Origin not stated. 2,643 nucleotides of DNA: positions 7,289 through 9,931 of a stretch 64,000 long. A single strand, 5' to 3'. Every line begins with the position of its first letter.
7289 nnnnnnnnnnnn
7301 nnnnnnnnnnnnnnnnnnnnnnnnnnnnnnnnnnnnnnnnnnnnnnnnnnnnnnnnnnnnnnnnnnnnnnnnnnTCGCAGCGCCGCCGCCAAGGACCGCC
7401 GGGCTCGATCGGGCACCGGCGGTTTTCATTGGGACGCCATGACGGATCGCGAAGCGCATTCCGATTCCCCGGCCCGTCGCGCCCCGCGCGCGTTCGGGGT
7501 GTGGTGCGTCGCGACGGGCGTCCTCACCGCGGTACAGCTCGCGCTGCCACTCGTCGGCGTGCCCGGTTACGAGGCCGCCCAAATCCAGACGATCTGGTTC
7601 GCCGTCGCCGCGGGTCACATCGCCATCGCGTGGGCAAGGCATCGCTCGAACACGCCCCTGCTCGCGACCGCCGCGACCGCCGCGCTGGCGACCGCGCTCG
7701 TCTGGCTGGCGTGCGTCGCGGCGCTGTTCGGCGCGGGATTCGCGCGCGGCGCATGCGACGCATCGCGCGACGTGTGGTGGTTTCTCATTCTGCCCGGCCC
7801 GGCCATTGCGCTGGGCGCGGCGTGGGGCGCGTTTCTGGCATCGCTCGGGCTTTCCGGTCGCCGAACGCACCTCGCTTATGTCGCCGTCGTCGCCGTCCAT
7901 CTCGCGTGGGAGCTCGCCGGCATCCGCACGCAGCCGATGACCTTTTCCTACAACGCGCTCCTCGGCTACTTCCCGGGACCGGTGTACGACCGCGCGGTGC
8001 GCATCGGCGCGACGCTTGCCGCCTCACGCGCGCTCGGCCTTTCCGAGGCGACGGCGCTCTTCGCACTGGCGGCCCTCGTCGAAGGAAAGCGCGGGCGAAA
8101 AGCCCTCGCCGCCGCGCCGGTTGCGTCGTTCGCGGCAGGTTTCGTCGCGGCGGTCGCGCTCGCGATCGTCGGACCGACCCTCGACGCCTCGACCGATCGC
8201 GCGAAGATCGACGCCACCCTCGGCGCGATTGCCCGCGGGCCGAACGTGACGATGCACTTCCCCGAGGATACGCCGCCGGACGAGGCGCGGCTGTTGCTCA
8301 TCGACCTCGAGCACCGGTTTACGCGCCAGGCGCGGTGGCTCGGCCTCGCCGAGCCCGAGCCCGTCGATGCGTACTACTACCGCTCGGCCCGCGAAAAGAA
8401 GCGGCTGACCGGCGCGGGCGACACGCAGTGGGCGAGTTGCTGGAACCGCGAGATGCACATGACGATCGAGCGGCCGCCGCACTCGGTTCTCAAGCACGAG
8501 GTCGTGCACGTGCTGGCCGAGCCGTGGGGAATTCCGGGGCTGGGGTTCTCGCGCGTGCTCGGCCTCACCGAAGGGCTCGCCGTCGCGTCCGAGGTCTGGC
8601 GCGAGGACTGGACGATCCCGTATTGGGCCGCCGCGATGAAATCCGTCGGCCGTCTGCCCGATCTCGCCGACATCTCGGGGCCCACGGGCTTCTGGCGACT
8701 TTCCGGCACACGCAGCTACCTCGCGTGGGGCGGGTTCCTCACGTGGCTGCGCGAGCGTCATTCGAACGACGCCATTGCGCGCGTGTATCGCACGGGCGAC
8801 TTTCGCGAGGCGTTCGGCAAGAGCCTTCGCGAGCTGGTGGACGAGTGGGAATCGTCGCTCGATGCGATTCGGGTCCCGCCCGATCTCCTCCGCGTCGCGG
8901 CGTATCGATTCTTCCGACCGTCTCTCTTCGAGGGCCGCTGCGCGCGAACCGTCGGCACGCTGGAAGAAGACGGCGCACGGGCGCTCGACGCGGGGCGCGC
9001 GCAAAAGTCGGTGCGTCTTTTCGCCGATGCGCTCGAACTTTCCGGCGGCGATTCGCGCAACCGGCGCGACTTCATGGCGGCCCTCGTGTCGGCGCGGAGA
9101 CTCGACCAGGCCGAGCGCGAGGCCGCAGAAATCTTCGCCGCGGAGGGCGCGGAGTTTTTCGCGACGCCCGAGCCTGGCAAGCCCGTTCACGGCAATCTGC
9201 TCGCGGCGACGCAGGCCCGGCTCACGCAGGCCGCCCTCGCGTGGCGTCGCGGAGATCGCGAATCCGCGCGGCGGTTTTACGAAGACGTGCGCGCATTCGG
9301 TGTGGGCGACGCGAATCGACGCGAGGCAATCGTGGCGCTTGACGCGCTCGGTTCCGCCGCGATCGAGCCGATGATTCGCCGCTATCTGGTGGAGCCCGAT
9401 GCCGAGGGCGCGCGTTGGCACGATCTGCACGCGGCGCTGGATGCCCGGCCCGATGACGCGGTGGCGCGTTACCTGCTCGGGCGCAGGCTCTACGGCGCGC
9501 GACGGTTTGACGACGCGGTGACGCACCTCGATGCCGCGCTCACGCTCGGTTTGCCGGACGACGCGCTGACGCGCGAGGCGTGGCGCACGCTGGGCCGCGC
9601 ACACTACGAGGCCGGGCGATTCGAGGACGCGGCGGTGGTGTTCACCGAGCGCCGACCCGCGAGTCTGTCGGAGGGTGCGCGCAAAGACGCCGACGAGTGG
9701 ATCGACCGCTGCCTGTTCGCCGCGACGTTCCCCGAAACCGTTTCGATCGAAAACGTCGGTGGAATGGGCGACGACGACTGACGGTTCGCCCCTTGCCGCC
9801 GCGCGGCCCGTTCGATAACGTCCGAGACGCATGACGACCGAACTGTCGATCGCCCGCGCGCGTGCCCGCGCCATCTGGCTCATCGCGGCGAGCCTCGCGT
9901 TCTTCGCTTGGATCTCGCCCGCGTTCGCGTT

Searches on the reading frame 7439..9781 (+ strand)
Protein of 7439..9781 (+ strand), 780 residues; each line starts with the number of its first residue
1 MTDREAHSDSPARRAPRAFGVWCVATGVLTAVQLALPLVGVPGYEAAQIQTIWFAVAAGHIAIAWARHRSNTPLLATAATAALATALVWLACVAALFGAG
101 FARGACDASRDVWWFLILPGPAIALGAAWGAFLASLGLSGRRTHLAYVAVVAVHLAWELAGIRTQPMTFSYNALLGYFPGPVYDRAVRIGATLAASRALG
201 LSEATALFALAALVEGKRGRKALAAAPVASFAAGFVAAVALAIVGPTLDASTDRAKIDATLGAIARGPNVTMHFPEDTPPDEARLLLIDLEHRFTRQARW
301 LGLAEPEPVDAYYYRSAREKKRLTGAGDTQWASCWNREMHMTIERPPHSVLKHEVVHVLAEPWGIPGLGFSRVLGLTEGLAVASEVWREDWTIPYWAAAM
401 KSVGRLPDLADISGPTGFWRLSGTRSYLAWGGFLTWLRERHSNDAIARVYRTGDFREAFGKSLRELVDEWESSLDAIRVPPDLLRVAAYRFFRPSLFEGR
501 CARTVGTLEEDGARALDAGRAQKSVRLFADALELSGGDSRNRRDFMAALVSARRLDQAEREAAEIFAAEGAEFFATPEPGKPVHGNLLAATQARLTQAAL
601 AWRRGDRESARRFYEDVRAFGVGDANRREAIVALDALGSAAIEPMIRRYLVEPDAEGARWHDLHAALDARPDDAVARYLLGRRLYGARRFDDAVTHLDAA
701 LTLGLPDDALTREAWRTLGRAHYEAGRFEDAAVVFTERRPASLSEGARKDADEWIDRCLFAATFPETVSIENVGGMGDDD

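Call 6: search_protein_families(library=pfam, proteins=[window:7439-9781:+], max_evalue=0.01)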
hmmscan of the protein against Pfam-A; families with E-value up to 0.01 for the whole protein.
window:7439-9781:+ (780 aa): 5 families
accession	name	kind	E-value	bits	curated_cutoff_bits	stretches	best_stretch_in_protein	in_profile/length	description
PF13432.12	TPR_16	-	2.8e-07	31.3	32.7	1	678-732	1-51/65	Tetratricopeptide repeat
PF07719.23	TPR_2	-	7.1e-07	29.3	27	0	713-736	2-25/34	Tetratricopeptide repeat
PF13424.12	TPR_12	-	5.4e-05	23.8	30.1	1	675-735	4-68/77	Tetratricopeptide repeat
PF14559.12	TPR_19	-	8.8e-05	23.2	25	1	663-701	14-52/68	Tetratricopeptide repeat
PF13428.12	TPR_14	-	0.00054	20.8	23.5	0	676-710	3-36/44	Tetratricopeptide repeat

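Call 8: search_protein_families(library=ncbifam, proteins=[window:7439-9781:+], max_evalue=0.01)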
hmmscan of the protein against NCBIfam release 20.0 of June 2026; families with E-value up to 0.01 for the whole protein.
window:7439-9781:+ (780 aa): 2 families
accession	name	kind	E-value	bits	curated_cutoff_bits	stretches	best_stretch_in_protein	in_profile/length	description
NF040959.1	MamA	equivalog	0.00011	21.7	200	1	661-736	126-197/204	magnetosome protein MamA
TIGR00540.1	TPR_hemY_coli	hypoth_equivalog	0.00033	19.5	142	1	638-736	289-383/385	heme biosynthesis-associated TPR protein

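Call 27: search_solved_structures(query=window:7439-9781:+, max_evalue=1)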
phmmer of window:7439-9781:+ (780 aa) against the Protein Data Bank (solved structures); distinct sequences matched with E-value up to 1: 31.
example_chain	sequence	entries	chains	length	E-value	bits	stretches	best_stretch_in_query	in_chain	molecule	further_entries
9qhb_A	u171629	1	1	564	7.8e-23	83.8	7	665-735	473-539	Engineered tetratricopeptide repeat protein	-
8bu0_A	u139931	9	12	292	7.6e-17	64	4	665-735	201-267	Consensus tetratricopeptide repeat protein | Crystal structure of an 8-repeat consensus TPR superhelix with Zinc. | Monomer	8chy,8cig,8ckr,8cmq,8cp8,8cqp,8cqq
9qhc_A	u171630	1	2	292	3.9e-12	48.4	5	665-734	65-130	Engineered tetratricopeptide repeat protein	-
8ch0_A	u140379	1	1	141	9.6e-09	37.2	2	665-734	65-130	Consensus tetratricopeptide repeat protein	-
2fo7_A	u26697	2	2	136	1.5e-08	36.6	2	665-734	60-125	SYNTHETIC CONSENSUS TPR PROTEIN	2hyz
6vfj_B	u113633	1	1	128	5.1e-08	34.8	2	665-735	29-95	I53_dn5B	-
1na0_A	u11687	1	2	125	6.3e-07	31.2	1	665-735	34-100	designed protein CTPR3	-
2wqh_A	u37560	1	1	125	9.9e-07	30.5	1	665-735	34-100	CTPR3Y3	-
5hrz_A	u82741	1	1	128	8e-06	27.5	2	666-735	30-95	TPR domain protein 1na0C3_3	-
6b85_J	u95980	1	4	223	1.6e-05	26.5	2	665-736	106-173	TMHC4_R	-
8ur5_A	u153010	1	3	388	6e-05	24.7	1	665-735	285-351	Trimer head HA,Hemagglutinin HA1 chain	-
11kc_A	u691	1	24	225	6.3e-05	24.6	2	665-738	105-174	Designed nanoparticle O43-TM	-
8ur7_A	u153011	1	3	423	7.5e-05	24.3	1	665-735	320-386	Trimer head HA,Hemagglutinin HA1 chain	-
6vfi_B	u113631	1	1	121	9.9e-05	23.9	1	665-736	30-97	O43_dn18B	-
6vfh_A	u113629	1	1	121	0.0001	23.9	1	665-735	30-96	T33_dn10A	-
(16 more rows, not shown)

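Call 40: find_homologous_proteins(query=window:7439-9781:+, max_evalue=0.00001)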
Query window:7439-9781:+ (780 aa): 43 proteins with E <= 0.00001 among 8000 candidates.
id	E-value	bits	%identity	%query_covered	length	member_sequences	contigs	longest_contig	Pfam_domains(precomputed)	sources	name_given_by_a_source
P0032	0.0e+0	1740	100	100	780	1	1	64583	PF13424.13,PF13432.13,PF07719.24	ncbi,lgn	-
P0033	0.0e+0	1461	83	100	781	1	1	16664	PF14559.13,PF13432.13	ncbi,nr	ncbi:MAG: hypothetical protein IT350_03600 [Deltaproteobacteria bacterium]|nr:hypothetical protein [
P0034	0.0e+0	1458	83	100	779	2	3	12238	PF14559.13,PF13432.13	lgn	-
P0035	5.2e-242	824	56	95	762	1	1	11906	PF14559.13,PF13432.13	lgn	-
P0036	4.9e-227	774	51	98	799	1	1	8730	PF13428.13,PF07719.24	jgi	-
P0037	8.1e-210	717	49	94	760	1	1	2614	PF13432.13,PF07719.24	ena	-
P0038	4.0e-207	708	48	97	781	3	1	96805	-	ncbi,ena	-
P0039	3.5e-206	705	47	97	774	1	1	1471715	PF14559.13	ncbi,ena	-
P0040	1.2e-202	693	51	94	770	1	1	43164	PF14559.13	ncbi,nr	ncbi:hypothetical protein K8I61_09040 [bacterium]|nr:hypothetical protein [bacterium]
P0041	2.8e-191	656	47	96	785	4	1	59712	-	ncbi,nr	ncbi:MAG: hypothetical protein H6685_10470 [Deltaproteobacteria bacterium]|nr:hypothetical protein [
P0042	5.6e-141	489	55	58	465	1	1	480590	-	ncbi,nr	ncbi:MAG: hypothetical protein M5R36_12690 [Deltaproteobacteria bacterium]|nr:hypothetical protein [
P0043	2.9e-73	266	32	91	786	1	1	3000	PF07719.24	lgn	-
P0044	8.4e-73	264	33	95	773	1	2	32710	PF07719.24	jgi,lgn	jgi:hypothetical protein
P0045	4.6e-71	258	32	93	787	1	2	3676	-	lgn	-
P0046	8.3e-69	251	33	93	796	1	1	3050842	-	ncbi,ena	-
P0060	1.1e-42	164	33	64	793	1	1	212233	-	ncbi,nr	ncbi:MAG: hypothetical protein IT376_18820 [Polyangiaceae bacterium]|nr:hypothetical protein [Polyan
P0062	1.7e-39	154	28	89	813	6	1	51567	-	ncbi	-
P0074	2.6e-14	71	27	46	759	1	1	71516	-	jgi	jgi:hypothetical protein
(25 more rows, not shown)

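Call 42: find_encoding_contigs(protein=P0046, flank=8000, max_places=2)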
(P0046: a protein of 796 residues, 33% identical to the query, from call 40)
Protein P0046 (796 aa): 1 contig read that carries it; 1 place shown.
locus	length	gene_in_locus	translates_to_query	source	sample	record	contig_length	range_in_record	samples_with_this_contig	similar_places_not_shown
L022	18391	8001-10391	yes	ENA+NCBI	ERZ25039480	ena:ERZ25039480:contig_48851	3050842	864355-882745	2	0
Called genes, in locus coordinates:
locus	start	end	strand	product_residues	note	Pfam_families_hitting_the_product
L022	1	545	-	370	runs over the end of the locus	PF02230:Abhydrolase_2 (weak)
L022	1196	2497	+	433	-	PF00092:VWA, PF13519:VWA_2 (weak), PF13768:VWA_3 (faint)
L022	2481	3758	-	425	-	PF02550:AcetylCoA_hydro, PF13336:AcetylCoA_hyd_C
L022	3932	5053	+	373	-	PF13439:Glyco_transf_4, PF13579:Glyco_trans_4_4, PF00534:Glycos_transf_1, PF13692:Glyco_trans_1_4, PF13524:Glyco_trans_1_2 (weak)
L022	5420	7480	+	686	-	PF03190:Thioredox_DsbH, PF13899:Thioredoxin_7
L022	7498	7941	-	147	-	PF07238:PilZ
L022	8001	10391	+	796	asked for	-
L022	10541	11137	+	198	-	PF01121:CoaE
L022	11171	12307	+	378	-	PF01073:3Beta_HSD, PF01370:Epimerase, PF07993:NAD_binding_4, PF16363:GDP_Man_Dehyd, PF04321:RmlD_sub_bind (faint)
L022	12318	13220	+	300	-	-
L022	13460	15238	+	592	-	PF01368:DHH, PF02272:DHHA1, PF17768:RecJ_OB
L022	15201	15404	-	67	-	PF04945:YHS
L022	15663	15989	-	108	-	-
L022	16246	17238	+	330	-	PF01113:DapB_N (weak), PF19328:DAP_DH_C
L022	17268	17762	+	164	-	PF01575:MaoC_dehydratas (weak), PF13452:FAS1_DH_region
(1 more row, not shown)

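Call 43: find_encoding_contigs(protein=P0060, flank=8000, max_places=2)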
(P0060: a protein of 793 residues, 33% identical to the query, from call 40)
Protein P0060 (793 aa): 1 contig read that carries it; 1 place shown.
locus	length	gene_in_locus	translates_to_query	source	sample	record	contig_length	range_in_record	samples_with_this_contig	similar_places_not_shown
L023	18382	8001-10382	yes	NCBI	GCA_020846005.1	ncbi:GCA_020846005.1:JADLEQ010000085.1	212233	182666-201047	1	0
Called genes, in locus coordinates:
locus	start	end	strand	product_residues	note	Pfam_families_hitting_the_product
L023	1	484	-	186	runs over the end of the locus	-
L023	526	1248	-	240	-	PF01066:CDP-OH_P_transf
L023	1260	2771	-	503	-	PF07719:TPR_2 (faint), PF00515:TPR_1 (faint), PF13181:TPR_8 (faint), PF13371:TPR_9 (faint), PF13428:TPR_14 (faint), PF13432:TPR_16 (weak), PF13424:TPR_12 (weak), PF13432:TPR_16, +5 more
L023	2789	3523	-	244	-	PF00977:His_biosynth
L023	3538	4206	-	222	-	PF00117:GATase, PF07685:GATase_3 (weak)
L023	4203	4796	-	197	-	PF00475:IGPD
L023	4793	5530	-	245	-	-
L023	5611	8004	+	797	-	PF02190:LON_substr_bdg, PF00004:AAA, PF07728:AAA_5, PF22667:Lon_lid, PF05362:Lon_C, PF13541:ChlI (weak)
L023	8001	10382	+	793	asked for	-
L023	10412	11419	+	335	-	-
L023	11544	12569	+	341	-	PF01063:Aminotran_4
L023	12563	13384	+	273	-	PF00561:Abhydrolase_1, PF12146:Hydrolase_4, PF12697:Abhydrolase_6, PF03096:Ndr (weak)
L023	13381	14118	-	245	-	PF00528:BPD_transp_1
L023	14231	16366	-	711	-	-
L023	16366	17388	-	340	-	-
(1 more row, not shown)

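Call 44: find_encoding_contigs(protein=P0062, flank=8000, max_places=2)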
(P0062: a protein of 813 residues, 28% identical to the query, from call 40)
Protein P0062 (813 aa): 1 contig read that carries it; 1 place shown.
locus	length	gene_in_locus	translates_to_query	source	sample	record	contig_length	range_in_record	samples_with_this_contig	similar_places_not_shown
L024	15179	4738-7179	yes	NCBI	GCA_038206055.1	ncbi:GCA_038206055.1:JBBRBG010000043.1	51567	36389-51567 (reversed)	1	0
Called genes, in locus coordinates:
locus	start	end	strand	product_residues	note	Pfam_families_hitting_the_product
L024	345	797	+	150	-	-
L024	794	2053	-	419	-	PF02720:DUF222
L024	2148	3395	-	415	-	PF04389:Peptidase_M28, PF01546:Peptidase_M20 (weak)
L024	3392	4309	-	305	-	PF01066:CDP-OH_P_transf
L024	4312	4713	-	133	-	PF07238:PilZ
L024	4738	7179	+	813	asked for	-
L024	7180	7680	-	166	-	-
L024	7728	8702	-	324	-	PF03881:Fructosamin_kin (faint), PF01636:APH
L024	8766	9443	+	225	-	PF04542:Sigma70_r2, PF04545:Sigma70_r4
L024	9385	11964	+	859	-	PF08487:VIT, PF01483:P_proprotein, PF13519:VWA_2 (weak)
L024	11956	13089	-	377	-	PF04015:DUF362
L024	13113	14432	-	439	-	-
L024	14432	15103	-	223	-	-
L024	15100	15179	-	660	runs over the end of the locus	PF00069:Pkinase, PF07714:PK_Tyr_Ser-Thr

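Call 45: find_encoding_contigs(protein=P0074, flank=8000, max_places=2)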
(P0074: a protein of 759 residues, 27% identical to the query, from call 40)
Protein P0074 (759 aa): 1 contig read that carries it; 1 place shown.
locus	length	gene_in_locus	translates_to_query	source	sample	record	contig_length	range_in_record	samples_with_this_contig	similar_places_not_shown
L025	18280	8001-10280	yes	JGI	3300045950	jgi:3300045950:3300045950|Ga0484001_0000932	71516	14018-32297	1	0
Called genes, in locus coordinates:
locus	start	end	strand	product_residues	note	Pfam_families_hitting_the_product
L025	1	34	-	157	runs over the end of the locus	PF01475:FUR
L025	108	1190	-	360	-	PF00180:Iso_dh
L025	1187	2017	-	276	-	-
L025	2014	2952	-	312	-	PF00072:Response_reg, PF00990:GGDEF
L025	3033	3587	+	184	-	PF00156:Pribosyltran (weak)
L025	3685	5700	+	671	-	PF02390:Methyltransf_4, PF13649:Methyltransf_25 (weak), PF00730:HhH-GPD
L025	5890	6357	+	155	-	PF01894:YjbQ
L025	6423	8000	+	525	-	PF00501:AMP-binding, PF13193:AMP-binding_C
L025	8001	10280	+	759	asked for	-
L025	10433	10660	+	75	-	PF00313:CSD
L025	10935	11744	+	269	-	PF00005:ABC_tran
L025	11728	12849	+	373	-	PF03739:LptF_LptG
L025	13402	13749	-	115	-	-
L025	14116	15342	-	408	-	-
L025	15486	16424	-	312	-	PF13793:Pribosyltran_N, PF00156:Pribosyltran, PF14572:Pribosyl_synth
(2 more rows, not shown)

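Call 59: search_protein_families(library=padloc, proteins=[window:7439-9781:+], max_evalue=0.001)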
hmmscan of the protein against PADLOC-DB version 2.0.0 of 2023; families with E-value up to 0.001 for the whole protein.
window:7439-9781:+ (780 aa): 0 families

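Call 60: predict_structure(alignment_id=A2)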
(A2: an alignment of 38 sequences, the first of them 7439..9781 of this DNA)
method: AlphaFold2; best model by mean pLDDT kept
length: 780 residues; sequences in the alignment: 38
mean_pLDDT: 92.0   pTM: 0.89
mean pLDDT of the five models: 92.0, 90.4, 90.1, 89.7, 89.1
residues with pLDDT >= 90: 602; 70-90: 151; 50-70: 13; < 50: 14
segments of 3 or more residues with pLDDT < 50: 1-8, 776-780
pLDDT, mean of each block of 10 residues (from residue 1): 46 75 96 88 91 97 91 88 95 93 79 93 97 95 97 93 83 85 79 92 97 90 88 97 86 90 97 97 97 97 96 95 89 93 94 97 92 94 95 96 93 81 93 97 96 97 98 96 90 82 90 95 97 92 96 97 96 87 87 98 97 97 94 97 96 84 97 98 96 98 97 98 97 97 94 98 94 61
secondary structure, 60 per line:
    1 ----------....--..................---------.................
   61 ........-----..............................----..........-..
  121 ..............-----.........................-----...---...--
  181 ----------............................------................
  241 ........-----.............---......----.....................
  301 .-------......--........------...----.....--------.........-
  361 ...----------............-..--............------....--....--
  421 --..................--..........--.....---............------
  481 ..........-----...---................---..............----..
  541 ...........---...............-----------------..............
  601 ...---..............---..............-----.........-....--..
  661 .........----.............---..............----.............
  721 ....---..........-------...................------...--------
elements in order (helices of 4 or more, strands of 3 or more residues): H11-14 H17-34 H44-68 H74-103 H108-117 H119-134 H140-164 E170-172 E176-178 H191-218 H225-248 H254-261 E262-266 E270-275 H280-301 E309-314 H317-324 E331-333 E338-342 H351-359 H374-385 H393-402 H409-412 H415-418 H423-440 H443-452 H455-459 H463-474 H481-490 H502-517 H521-534 H539-551 H555-569 H587-603 H607-620 H624-637 H643-651 H653-656 H659-669 H674-686 H690-703 H708-724 H728-737 H745-763 E770-772

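Call 61: find_encoding_contigs(protein=P0039, flank=8000, max_places=2)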
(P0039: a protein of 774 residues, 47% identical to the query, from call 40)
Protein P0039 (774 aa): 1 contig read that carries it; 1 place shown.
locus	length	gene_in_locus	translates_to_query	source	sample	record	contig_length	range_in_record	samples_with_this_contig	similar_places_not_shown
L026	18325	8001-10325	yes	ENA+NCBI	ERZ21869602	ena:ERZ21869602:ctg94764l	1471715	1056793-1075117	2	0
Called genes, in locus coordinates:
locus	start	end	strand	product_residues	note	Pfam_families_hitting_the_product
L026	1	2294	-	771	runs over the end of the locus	PF00884:Sulfatase (faint), PF01663:Phosphodiest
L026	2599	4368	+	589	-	PF01545:Cation_efflux, PF01145:Band_7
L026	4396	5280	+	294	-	PF01145:Band_7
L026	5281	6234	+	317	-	PF01145:Band_7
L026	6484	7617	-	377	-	PF02771:Acyl-CoA_dh_N, PF02770:Acyl-CoA_dh_M, PF00441:Acyl-CoA_dh_1, PF08028:Acyl-CoA_dh_2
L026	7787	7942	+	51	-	-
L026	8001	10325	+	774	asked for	PF14559:TPR_19 (faint)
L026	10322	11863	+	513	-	PF14559:TPR_19 (faint)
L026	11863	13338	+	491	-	PF02310:B12-binding, PF04055:Radical_SAM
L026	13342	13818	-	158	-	-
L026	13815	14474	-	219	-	-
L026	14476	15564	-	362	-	-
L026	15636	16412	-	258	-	-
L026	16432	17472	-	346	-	PF01761:DHQ_synthase, PF13685:Fe-ADH_2 (weak), PF24621:DHQS_C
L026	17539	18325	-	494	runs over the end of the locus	PF07660:STN, PF03958:Secretin_N, PF00263:Secretin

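Call 64: fold_search(model_id=the predicted structure, library=pdb)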
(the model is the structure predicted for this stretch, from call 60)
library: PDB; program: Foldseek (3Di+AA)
matches with E <= 10: 1466; with E <= 0.001: 11
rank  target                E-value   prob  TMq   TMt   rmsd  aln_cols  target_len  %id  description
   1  8chy                  1.8e-05  1.00  0.15  0.38  18.3       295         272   18  Crystal structure of an 8-repeat consensus TPR superhelix with Zinc. (released 2024-02-21)
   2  9qhc_B                7.0e-05  1.00  0.15  0.38  14.3       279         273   17  Crystal structure of 8-repeat CTPR protein with eliminated coordination sites (released 2025-10-22)
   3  9qhb                  1.2e-04  1.00  0.15  0.38  17.9       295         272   17  Crystal structure of 16-repeat CTPR protein with eliminated coordination sites (released 2025-10-22)
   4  9qhc_A                1.7e-04  1.00  0.15  0.39  15.3       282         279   18  Crystal structure of 8-repeat CTPR protein with eliminated coordination sites (released 2025-10-22)
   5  8a3t_F                1.8e-04  1.00  0.17  0.25  26.5       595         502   12  S. cerevisiae APC/C-Cdh1 complex (released 2022-08-31)
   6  5g04_Y                5.0e-04  1.00  0.17  0.24  23.9       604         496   13  Structure of the human APC-Cdc20-Hsl1 complex (released 2016-05-25)
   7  4ui9_Y                5.4e-04  1.00  0.17  0.24  23.6       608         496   13  Atomic structure of the human Anaphase-Promoting Complex (released 2015-06-17)
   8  4wnd_A                6.9e-04  1.00  0.17  0.36  13.6       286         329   16  Crystal structure of the TPR domain of LGN in complex with Frmpd4/Preso1 at 1.5 Angstrom resolution (released 2015-09-16)
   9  3uq3_A                7.8e-04  1.00  0.14  0.39  19.9       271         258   13  TPR2AB-domain:pHSP90-complex of yeast Sti1 (released 2012-01-18)
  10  5dse_C                7.8e-04  0.97  0.15  0.16  31.0       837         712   11  Crystal Structure of the TTC7B/Hyccin Complex (released 2015-12-02)
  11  9a0j_G                7.8e-04  0.96  0.13  0.15  25.6       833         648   12  Deep learning enables the atomic structure determination of the Fanconi Anemia core complex from cryoEM (released 2020-09-15)
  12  6q6g_Y                1.0e-03  1.00  0.17  0.25  23.7       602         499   12  Cryo-EM structure of the APC/C-Cdc20-Cdk2-cyclinA2-Cks2 complex, the D1 box class (released 2019-09-11)
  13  4wne_A                1.1e-03  1.00  0.16  0.36  13.5       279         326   17  Crystal structure of the TPR domain of LGN in complex with Frmpd4/Preso1 at 2.0 Angstrom resolution (released 2015-09-16)
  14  9gaw_P                1.1e-03  1.00  0.16  0.23  26.5       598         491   11  High-resolution structure of the Anaphase-promoting complex/cyclosome (APC/C) bound to co-activator Cdh1 (released 2024-08-14)
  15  6eou                  1.1e-03  1.00  0.15  0.31  15.0       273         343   17  O-GlcNAc transferase TPR domain with the intellectual disability associated mutation L254F (released 2018-05-09)
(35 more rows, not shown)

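Call 66: search_protein_families(library=pfam, alignment_id=A2, max_evalue=0.1)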
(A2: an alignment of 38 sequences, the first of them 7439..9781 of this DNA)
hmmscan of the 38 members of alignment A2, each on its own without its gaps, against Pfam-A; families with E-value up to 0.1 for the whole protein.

A. member 1, window:7439-9781:+ (780 aa): 7 families
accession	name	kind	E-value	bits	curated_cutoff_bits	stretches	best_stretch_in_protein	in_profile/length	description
PF13432.12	TPR_16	-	2.8e-07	31.3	32.7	2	678-732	1-51/65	Tetratricopeptide repeat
PF07719.23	TPR_2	-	7.1e-07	29.3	27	1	713-736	2-25/34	Tetratricopeptide repeat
PF13424.12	TPR_12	-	5.4e-05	23.8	30.1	1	675-735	4-68/77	Tetratricopeptide repeat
PF14559.12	TPR_19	-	8.8e-05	23.2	25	2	663-701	14-52/68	Tetratricopeptide repeat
PF13428.12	TPR_14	-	0.00054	20.8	23.5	0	676-710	3-36/44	Tetratricopeptide repeat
PF13374.12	TPR_10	-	0.02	15.4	27.5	0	679-702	7-30/42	Tetratricopeptide repeat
PF14561.12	TPR_20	-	0.035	14.8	25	0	658-697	6-45/90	Tetratricopeptide repeat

B. families by the number of members that match (of 38 scanned): 32 families (the first 25 are shown)
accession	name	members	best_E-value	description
PF07719.23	TPR_2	20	4.4e-09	Tetratricopeptide repeat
PF13432.12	TPR_16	20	1.6e-08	Tetratricopeptide repeat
PF14559.12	TPR_19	20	3.5e-08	Tetratricopeptide repeat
PF13428.12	TPR_14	16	7.8e-06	Tetratricopeptide repeat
PF13424.12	TPR_12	13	1.2e-07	Tetratricopeptide repeat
PF00515.34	TPR_1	12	0.00023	Tetratricopeptide repeat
PF13181.12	TPR_8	11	4.4e-05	Tetratricopeptide repeat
PF13176.12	TPR_7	6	0.0021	Tetratricopeptide repeat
PF13485.12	Peptidase_MA_2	5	0.00037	Peptidase MA superfamily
PF13174.12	TPR_6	5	0.0012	Tetratricopeptide repeat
PF13374.12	TPR_10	4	0.0026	Tetratricopeptide repeat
PF13431.12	TPR_17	4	0.023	Tetratricopeptide repeat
PF07721.20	TPR_4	3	0.00016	Tetratricopeptide repeat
PF13414.12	TPR_11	2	0.02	TPR repeat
PF12895.13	ANAPC3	2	0.038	Anaphase-promoting complex, cyclosome, subunit 3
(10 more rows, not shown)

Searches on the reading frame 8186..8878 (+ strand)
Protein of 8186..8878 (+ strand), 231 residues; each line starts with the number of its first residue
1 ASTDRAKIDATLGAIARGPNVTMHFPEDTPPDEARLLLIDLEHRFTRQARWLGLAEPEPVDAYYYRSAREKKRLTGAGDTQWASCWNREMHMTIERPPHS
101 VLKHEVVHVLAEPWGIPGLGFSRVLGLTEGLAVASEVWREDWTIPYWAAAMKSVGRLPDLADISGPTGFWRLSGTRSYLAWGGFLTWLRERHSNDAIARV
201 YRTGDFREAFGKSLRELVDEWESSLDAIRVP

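Call 67: search_solved_structures(query=window:8186-8878:+, max_evalue=10)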
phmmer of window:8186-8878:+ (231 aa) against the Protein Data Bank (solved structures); distinct sequences matched with E-value up to 10: 0.
